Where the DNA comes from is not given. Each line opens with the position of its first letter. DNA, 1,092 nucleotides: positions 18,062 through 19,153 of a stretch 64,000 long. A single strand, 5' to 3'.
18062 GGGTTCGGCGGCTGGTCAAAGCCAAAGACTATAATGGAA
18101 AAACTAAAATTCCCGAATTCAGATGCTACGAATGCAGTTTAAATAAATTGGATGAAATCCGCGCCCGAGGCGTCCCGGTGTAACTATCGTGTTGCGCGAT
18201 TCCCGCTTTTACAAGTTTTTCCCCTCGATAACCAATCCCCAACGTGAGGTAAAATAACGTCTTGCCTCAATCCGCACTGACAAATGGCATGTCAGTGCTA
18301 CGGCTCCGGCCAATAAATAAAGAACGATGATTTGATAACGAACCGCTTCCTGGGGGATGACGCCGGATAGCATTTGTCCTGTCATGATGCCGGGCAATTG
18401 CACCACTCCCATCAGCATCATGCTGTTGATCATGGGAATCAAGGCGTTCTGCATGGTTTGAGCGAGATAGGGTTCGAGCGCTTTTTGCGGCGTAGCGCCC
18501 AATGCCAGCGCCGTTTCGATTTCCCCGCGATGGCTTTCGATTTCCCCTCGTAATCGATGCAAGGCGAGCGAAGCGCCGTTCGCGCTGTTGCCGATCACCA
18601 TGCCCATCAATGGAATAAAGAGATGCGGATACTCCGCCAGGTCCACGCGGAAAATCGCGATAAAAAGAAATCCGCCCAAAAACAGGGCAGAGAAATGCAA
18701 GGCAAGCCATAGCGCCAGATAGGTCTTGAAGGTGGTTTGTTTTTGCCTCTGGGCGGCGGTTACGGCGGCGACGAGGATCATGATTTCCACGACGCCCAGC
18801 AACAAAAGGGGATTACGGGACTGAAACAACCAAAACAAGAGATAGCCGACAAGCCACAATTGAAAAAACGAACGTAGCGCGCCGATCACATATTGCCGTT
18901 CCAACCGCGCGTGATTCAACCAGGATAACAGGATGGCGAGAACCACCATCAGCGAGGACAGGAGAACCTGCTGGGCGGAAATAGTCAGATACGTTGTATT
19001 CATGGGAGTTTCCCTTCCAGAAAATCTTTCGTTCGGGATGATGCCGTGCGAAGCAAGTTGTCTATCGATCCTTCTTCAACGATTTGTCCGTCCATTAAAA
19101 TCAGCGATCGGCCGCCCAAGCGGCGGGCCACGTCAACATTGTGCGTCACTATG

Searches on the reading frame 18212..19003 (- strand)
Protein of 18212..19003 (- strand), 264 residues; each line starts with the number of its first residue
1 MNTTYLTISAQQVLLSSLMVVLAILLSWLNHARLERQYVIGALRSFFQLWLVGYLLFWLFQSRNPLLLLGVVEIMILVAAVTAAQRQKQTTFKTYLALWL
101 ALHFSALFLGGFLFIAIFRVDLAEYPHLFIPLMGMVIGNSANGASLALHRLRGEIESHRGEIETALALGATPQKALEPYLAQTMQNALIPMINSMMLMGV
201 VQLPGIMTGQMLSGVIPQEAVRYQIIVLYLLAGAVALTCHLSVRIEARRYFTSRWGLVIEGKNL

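Call 40: search_protein_families(library=pfam, proteins=[window:18212-19003:-], max_evalue=0.00001)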
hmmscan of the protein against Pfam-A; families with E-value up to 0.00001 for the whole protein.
window:18212-19003:- (264 aa): 1 family
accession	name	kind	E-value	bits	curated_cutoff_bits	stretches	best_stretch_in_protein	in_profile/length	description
PF03649.18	UPF0014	-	8.4e-72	241.9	22.6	1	11-251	2-242/242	Uncharacterised protein family (UPF0014)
